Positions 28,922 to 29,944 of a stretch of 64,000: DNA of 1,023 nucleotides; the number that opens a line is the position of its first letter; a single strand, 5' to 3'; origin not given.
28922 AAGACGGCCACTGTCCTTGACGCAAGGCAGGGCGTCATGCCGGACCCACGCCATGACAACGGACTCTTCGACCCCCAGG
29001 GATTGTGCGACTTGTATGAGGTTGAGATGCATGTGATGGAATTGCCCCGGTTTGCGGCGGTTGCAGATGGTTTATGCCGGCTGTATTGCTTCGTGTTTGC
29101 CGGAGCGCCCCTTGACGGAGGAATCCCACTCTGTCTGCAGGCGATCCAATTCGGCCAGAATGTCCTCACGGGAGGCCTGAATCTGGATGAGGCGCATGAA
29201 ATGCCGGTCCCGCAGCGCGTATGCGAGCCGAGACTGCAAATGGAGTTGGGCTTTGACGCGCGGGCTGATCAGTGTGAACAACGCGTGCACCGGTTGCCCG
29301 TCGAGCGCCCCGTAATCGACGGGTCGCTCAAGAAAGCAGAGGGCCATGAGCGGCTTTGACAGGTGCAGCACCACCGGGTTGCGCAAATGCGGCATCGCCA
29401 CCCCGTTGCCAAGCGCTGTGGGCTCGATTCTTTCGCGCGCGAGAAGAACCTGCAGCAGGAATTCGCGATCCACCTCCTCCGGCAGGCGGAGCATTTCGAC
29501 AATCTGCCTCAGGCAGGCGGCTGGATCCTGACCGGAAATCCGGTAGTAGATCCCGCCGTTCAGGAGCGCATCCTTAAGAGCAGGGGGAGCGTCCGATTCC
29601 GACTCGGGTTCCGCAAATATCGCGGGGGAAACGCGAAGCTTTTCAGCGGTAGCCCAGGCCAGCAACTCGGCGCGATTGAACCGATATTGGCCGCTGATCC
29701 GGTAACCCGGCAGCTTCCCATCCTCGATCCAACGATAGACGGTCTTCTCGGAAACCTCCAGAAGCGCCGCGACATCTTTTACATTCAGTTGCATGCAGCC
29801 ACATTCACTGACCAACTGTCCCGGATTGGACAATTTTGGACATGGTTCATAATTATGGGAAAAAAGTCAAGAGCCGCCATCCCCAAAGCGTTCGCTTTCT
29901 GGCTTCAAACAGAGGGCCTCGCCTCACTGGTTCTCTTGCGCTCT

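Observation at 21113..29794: Eight-gene, translationally coupled operon for a hydrogenase-4-like (Ehr-type) membrane complex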

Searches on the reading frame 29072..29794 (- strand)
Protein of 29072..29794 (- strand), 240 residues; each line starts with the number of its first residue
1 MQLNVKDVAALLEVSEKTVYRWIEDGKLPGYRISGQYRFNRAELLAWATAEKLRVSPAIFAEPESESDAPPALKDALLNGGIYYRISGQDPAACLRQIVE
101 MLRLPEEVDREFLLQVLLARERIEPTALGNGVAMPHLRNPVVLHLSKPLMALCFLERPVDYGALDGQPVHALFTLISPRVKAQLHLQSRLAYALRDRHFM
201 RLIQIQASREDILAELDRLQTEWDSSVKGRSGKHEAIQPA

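Call 4: search_protein_families(library=pfam, proteins=[window:29072-29794:-], max_evalue=0.01)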
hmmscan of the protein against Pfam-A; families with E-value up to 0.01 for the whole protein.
window:29072-29794:- (240 aa): 7 families
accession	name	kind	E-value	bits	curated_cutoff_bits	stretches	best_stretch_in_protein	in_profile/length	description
PF00359.27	PTS_EIIA_2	-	1.3e-20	74.3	27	1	92-216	18-141/144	Phosphoenolpyruvate-dependent sugar phosphotransferase system, EIIA 2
PF12728.13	HTH_17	-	7.5e-17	61.8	27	1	3-50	2-49/51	Helix-turn-helix domain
PF00376.29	MerR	-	3.7e-05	23.9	28.2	1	5-38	2-36/38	MerR family regulatory protein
PF13384.12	HTH_23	-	6e-05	23.2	24.6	1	3-24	18-39/50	Homeodomain-like domain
PF13542.12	HTH_Tnp_ISL3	-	0.00047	20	27.4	1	4-25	28-49/51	Helix-turn-helix domain of transposase family ISL3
PF13551.12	HTH_29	-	0.00073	20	28.1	1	4-25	14-35/64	Winged helix-turn helix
PF13518.12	HTH_28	-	0.00095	19.6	25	1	4-24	14-34/52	Helix-turn-helix domain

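Call 5: search_protein_families(library=ncbifam, proteins=[window:29072-29794:-], max_evalue=0.01)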
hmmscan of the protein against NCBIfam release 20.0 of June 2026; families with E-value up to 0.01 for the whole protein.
window:29072-29794:- (240 aa): 12 families
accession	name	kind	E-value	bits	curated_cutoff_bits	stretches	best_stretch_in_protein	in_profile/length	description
NF047737.1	antiphage_MADS1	equivalog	1.1e-14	54.4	80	1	3-47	4-48/49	methylation-associated defense system helix-turn-helix domain-containing protein MAD1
TIGR01419.1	nitro_reg_IIA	equivalog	1.1e-14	54.4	138.7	1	76-212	5-139/145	PTS IIA-like nitrogen regulatory protein PtsN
TIGR00848.1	fruA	subfamily_domain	2.1e-14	53.6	103.5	1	89-200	14-126/129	fructose PTS transporter subunit IIA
TIGR01764.1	excise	domain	3.6e-13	49.7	28.8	1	5-49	4-48/49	excisionase family DNA-binding protein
NF008145.0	PRK10896.1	equivalog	7.5e-13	48.5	221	1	108-212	45-149/161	PTS IIA-like nitrogen regulatory protein PtsN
NF007389.0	PRK09913.1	equivalog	2.1e-11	43.9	151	1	82-214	9-140/148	PTS fructose transporter subunit IIA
NF033787.1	HTH_BldC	subfamily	3.4e-07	30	77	1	3-44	3-45/49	BldC family transcriptional regulator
NF007293.0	PRK09765.1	equivalog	7.1e-07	28.1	763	1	110-222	42-155/639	PTS 2-O-a-mannosyl-D-glycerate transporter subunit IIABC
NF011663.0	PRK15083.1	subfamily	0.0007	17.8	589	1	96-216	516-634/639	PTS mannitol transporter subunit IICBA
NF033518.0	transpos_IS607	equivalog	0.0036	16.9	110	1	7-45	2-41/187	IS607 family transposase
NF008319.0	PRK11109.1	equivalog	0.0044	16.3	302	0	90-136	17-62/376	fused PTS fructose transporter subunit IIA/HPr protein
NF007694.0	PRK10372.1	equivalog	0.0082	16.3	187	0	93-185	24-113/154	PTS ascorbate transporter subunit IIA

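Call 40: find_homologous_proteins(query=window:29072-29794:-, max_evalue=0.00001)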
Query window:29072-29794:- (240 aa): 3996 proteins with E <= 0.00001 among 4814 candidates; the best 120 are listed.
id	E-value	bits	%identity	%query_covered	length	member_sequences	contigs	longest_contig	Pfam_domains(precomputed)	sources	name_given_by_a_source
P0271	1.5e-153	527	100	100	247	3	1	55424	PF12728.14,PF00359.28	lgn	-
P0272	1.8e-115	402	78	94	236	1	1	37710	PF12728.14,PF00359.28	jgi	jgi:PTS system nitrogen regulatory IIA component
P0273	1.3e-111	390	75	94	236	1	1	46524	PF12728.14,PF00359.28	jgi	jgi:nitrogen PTS system EIIA component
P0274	1.7e-105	370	72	95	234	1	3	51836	PF12728.14,PF00359.28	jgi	jgi:nitrogen PTS system EIIA component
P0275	5.2e-104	365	72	93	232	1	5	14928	PF12728.14,PF00359.28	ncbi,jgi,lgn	jgi:PTS system nitrogen regulatory IIA component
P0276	1.1e-101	357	67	100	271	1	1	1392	PF12728.14,PF00359.28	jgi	jgi:PTS system nitrogen regulatory IIA component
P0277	3.0e-100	353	69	94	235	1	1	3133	PF12728.14,PF00359.28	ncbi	-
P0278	1.8e-99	350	71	92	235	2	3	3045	PF12728.14,PF13384.13,PF00359.28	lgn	-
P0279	2.2e-99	350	74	89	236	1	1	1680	PF12728.14,PF00359.28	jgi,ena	-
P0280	4.1e-99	349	67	93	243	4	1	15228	PF12728.14,PF00359.28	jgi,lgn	-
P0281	8.3e-99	348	69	94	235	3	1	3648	PF12728.14,PF00359.28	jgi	jgi:nitrogen PTS system EIIA component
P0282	3.3e-97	343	66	94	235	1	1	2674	PF12728.14,PF00359.28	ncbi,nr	ncbi:MAG TPA: PTS sugar transporter subunit IIA [Clostridia bacterium]|nr:PTS sugar transporter subu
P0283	6.7e-97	342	71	91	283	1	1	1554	PF12728.14,PF00359.28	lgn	-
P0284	7.0e-95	335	68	93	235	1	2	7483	PF12728.14,PF00359.28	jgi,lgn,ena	-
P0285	3.0e-94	333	68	92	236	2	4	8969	PF12728.14,PF00359.28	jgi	jgi:PTS system nitrogen regulatory IIA component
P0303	9.1e-92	325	67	92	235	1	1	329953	PF12728.14,PF00359.28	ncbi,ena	-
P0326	5.7e-90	319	65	97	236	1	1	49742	PF12728.14,PF13384.13,PF00359.28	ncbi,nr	ncbi:MAG: PTS sugar transporter subunit IIA [Methylacidiphilales bacterium]|nr:PTS sugar transporter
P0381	2.2e-88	314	63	93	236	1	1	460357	PF12728.14,PF00376.30,PF00359.28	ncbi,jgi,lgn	ncbi:MAG TPA: PTS sugar transporter subunit IIA [Planctomycetota bacterium]|jgi:PTS system nitrogen 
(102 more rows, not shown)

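Call 41: find_encoding_contigs(protein=P0381, flank=9000, max_places=1)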
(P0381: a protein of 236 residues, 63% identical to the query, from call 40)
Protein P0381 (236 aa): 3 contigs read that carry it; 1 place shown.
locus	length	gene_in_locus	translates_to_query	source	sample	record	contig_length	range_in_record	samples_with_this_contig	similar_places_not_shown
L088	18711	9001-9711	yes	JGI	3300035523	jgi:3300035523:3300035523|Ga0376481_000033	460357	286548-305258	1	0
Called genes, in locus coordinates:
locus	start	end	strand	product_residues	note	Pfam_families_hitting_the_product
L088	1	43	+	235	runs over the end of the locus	PF00528:BPD_transp_1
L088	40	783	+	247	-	PF00528:BPD_transp_1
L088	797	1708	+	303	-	PF00497:SBP_bac_3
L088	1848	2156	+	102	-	-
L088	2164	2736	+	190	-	PF01613:Flavin_Reduct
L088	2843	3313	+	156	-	PF22381:Staph_reg_Sar_Rot, PF01047:MarR, PF12802:MarR_2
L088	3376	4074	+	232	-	PF02678:Pirin, PF07883:Cupin_2 (weak), PF17954:Pirin_C_2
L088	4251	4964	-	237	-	PF12146:Hydrolase_4 (faint)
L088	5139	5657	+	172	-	PF04229:GrpB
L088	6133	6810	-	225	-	PF06452:CBM9_1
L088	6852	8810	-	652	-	PF05345:He_PIG, PF06452:CBM9_1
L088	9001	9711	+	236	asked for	PF00376:MerR (faint), PF12728:HTH_17, PF00359:PTS_EIIA_2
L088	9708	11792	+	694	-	PF00361:Proton_antipo_M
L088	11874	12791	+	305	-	PF00146:NADHdh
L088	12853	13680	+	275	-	PF00420:Oxidored_q2 (weak)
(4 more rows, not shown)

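Call 42: find_encoding_contigs(protein=P0303, flank=9000, max_places=1)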
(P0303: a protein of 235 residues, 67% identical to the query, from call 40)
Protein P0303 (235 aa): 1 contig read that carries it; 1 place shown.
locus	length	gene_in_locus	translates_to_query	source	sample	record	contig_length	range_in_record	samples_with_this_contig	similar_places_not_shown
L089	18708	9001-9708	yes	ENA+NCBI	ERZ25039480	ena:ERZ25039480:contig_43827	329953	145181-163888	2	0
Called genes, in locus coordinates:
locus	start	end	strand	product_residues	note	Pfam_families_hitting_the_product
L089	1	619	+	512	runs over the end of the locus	PF08448:PAS_4 (faint), PF00672:HAMP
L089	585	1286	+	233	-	PF07730:HisKA_3, PF13581:HATPase_c_2 (weak), PF02518:HATPase_c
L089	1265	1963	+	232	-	PF00072:Response_reg, PF00196:GerE, PF08281:Sigma70_r4_2 (weak)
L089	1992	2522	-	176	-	PF00041:fn3 (weak)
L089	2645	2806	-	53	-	-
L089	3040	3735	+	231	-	PF01063:Aminotran_4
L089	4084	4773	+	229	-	PF02151:UVR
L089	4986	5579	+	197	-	PF00217:ATP-gua_Ptrans, PF27454:McsB_C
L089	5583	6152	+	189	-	PF02861:Clp_N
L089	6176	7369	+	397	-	PF05621:TniB (faint), PF13191:AAA_16 (weak), PF23569:NBD_SMAX1, PF00004:AAA, PF17871:AAA_lid_9, PF02151:UVR (faint)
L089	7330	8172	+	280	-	PF07724:AAA_2, PF07728:AAA_5 (weak)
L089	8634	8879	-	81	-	-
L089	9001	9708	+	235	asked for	PF12728:HTH_17, PF00359:PTS_EIIA_2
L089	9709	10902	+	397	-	PF00361:Proton_antipo_M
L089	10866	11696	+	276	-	-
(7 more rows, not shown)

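Call 43: find_encoding_contigs(protein=P0326, flank=9000, max_places=1)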
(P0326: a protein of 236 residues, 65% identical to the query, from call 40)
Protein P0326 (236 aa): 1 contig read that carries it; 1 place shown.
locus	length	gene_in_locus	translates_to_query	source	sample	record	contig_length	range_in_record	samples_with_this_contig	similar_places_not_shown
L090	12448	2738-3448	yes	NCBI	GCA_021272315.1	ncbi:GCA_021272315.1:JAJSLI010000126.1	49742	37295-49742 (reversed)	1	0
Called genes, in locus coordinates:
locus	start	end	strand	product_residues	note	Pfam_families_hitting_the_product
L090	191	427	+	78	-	PF01455:HupF_HypC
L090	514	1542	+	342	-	PF01924:HypD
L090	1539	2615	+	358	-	PF00586:AIRS, PF02769:AIRS_C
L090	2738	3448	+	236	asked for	PF12728:HTH_17, PF13384:HTH_23 (faint), PF00359:PTS_EIIA_2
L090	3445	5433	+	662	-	PF00361:Proton_antipo_M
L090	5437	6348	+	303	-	PF00146:NADHdh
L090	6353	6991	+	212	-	PF00420:Oxidored_q2 (weak)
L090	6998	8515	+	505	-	PF00361:Proton_antipo_M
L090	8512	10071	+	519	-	PF00329:Complex1_30kDa (weak), PF00346:Complex1_49kDa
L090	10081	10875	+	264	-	PF13237:Fer4_10 (faint), PF00037:Fer4 (faint), PF12838:Fer4_7, PF13187:Fer4_9 (weak), PF13484:Fer4_16 (faint), PF01058:Oxidored_q6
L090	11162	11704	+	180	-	PF01257:2Fe-2S_thioredx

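Call 59: search_solved_structures(query=A2, max_evalue=0.01, show_alignments=2)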
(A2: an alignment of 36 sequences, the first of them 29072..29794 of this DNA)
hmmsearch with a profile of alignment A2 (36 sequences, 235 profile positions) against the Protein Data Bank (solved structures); distinct sequences matched with E-value up to 0.01: 17.
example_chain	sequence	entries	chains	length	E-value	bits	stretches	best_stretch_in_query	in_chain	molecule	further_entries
1a6j_A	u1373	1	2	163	4.3e-18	68.6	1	72-216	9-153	NITROGEN REGULATORY IIA PROTEIN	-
4gqx_A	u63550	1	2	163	1e-17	67.4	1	76-214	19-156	PTS IIA-like nitrogen-regulatory protein PtsN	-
3urr_A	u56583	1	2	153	1.1e-17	67.3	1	81-214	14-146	PTS IIA-like nitrogen-regulatory protein PtsN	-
2a0j_A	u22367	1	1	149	1.5e-13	53.8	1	113-213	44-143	PTS system, nitrogen regulatory IIA protein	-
1a3a_A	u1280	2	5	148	4.8e-07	32.5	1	82-215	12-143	MANNITOL-SPECIFIC EII | PTS SYSTEM, MANNITOL-SPECIFIC IIABC COMPONENT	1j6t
2few_A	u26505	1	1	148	8.9e-06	28.3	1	82-215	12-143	PTS system mannitol-specific EIICBA component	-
3oxp_A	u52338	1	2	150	4.1e-05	26.1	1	108-217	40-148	Phosphotransferase enzyme II, A component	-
8tzn_C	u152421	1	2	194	0.00011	24.8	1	90-216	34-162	10E8-GT10.2 MPER scaffold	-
9bdi_A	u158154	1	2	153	0.00012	24.6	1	94-216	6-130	GT10.2 glycan KO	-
9pv5_C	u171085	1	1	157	0.00012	24.6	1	92-215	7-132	10E8-GT10.2 immunogen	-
9bdh_C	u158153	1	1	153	0.00015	24.3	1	93-215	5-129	GT10.2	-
8sx3_C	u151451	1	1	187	0.00022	23.8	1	92-214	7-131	10E8-GT10.2 immunogen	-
8u03_C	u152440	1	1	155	0.00049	22.6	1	93-215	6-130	10E8-GT10.1 epitope scaffold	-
1xiz_A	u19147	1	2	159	0.0017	20.8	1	117-216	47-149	putative phosphotransferase system mannitol/fructose-specific IIA domain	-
2oqt_A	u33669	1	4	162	0.0023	20.4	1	80-217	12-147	Hypothetical protein SPy0176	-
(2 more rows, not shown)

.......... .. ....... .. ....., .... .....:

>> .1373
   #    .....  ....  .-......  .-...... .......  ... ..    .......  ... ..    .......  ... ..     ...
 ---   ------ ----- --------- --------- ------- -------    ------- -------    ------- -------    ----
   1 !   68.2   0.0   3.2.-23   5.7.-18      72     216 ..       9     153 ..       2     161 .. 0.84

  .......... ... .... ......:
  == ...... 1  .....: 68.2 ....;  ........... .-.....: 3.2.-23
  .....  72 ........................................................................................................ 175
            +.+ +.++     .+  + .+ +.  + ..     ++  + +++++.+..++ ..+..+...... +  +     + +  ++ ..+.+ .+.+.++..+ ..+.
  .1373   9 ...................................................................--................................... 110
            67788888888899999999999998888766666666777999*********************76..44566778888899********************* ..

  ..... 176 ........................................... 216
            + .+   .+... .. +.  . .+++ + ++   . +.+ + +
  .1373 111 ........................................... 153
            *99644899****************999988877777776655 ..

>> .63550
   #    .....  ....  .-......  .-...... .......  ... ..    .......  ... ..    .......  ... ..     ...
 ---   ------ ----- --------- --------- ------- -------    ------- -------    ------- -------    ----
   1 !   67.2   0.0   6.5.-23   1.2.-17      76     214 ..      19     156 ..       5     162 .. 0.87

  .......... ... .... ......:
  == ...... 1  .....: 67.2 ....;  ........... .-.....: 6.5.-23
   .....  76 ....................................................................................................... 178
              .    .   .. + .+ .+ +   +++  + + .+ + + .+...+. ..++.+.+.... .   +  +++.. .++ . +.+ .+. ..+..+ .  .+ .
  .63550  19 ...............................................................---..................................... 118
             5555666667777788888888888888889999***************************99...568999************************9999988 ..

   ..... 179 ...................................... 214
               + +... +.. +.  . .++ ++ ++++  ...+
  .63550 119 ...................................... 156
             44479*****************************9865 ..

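Call 64: predict_structure(alignment_id=A2)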
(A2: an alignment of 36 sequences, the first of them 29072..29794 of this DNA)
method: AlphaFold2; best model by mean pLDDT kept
length: 240 residues; sequences in the alignment: 36
mean_pLDDT: 90.5   pTM: 0.74
mean pLDDT of the five models: 90.5, 89.7, 87.5, 86.0, 85.5
residues with pLDDT >= 90: 161; 70-90: 64; 50-70: 15; < 50: 0
segments of 3 or more residues with pLDDT < 50: none
pLDDT, mean of each block of 10 residues (from residue 1): 89 95 92 88 86 87 68 96 97 97 92 93 88 89 90 98 93 94 93 97 98 98 89 64
secondary structure, 60 per line:
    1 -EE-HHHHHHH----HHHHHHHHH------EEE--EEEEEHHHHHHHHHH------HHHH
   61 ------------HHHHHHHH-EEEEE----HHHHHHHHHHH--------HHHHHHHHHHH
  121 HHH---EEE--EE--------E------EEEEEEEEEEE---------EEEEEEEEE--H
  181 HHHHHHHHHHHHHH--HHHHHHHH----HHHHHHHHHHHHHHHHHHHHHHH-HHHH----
elements in order: H5-11 H16-24 E31-33 E36-40 H41-50 H57-60 H73-80 E82-86 H91-101 H110-123 E127-129 E149-159 E169-177 H180-194 H197-204 H209-231 H233-236

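Call 67: fold_search(model_id=the predicted structure, library=pdb)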
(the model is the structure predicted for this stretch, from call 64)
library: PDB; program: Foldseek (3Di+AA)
matches with E <= 10: 346; with E <= 0.001: 58
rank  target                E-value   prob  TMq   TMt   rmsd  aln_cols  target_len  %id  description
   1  3urr_A                3.2e-09  1.00  0.53  0.81   2.9       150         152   28  Structure of PTS IIA-like nitrogen-regulatory protein PtsN (BTH_I0484) (ptsN) (released 2011-12-21)
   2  3urr_B                3.6e-09  1.00  0.50  0.77   3.5       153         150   29  Structure of PTS IIA-like nitrogen-regulatory protein PtsN (BTH_I0484) (ptsN) (released 2011-12-21)
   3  4gqx_A                4.7e-08  1.00  0.52  0.79   2.6       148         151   28  Crystal structure of EIIA(NTR) from Burkholderia pseudomallei (released 2013-03-20)
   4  1a6j_A                5.3e-08  1.00  0.50  0.76   3.1       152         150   28  NITROGEN REGULATORY BACTERIAL PROTEIN IIA-NITROGEN (released 1998-07-15)
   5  1a6j_B                1.4e-07  1.00  0.45  0.65   3.3       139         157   28  NITROGEN REGULATORY BACTERIAL PROTEIN IIA-NITROGEN (released 1998-07-15)
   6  2a0j                  2.4e-07  1.00  0.51  0.81   3.4       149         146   23  Crystal Structure of Nitrogen Regulatory Protein IIA-Ntr from Neisseria meningitidis (released 2005-09-20)
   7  8jnj_A                2.2e-06  1.00  0.43  0.15   7.9       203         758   19  Structure of R932A/K1147A/H1148A mutant AE2 (released 2024-02-07)
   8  8gv9_A                2.7e-06  1.00  0.45  0.16   8.1       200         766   20  The cryo-EM structure of hAE2 with chloride ion (released 2023-04-12)
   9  8gvh_A                3.2e-06  1.00  0.45  0.15   8.7       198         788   19  Human AE2 in acidic KNO3 (released 2023-04-12)
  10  8eeq_B                4.1e-06  1.00  0.43  0.39   8.2       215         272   15  CryoEM structures of bAE1 captured in multiple states. (released 2023-01-25)
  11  3oxp_A                4.6e-06  1.00  0.46  0.71   4.0       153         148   20  Structure of phosphotransferase enzyme II, A component from Yersinia pestis CO92 at 1.2 A resolution (released 2010-10-13)
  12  7tvz_B                1.3e-05  1.00  0.44  0.14   7.3       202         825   14  Cryo-EM structure of human band 3-protein 4.2 complex in diagonal conformation (released 2022-06-08)
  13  7tw6_J                1.5e-05  1.00  0.41  0.35   7.5       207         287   15  Cryo-EM structure of human ankyrin complex (B4P1A1) from red blood cell (released 2022-06-08)
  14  7tw6_K                1.7e-05  1.00  0.47  0.40   6.9       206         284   16  Cryo-EM structure of human ankyrin complex (B4P1A1) from red blood cell (released 2022-06-08)
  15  5jho_B                1.9e-05  1.00  0.48  0.50   5.0       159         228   21  Crystal structure of the regulatory domain of the sodium driven chloride bicarbonate exchanger. (released 2017-08-16)
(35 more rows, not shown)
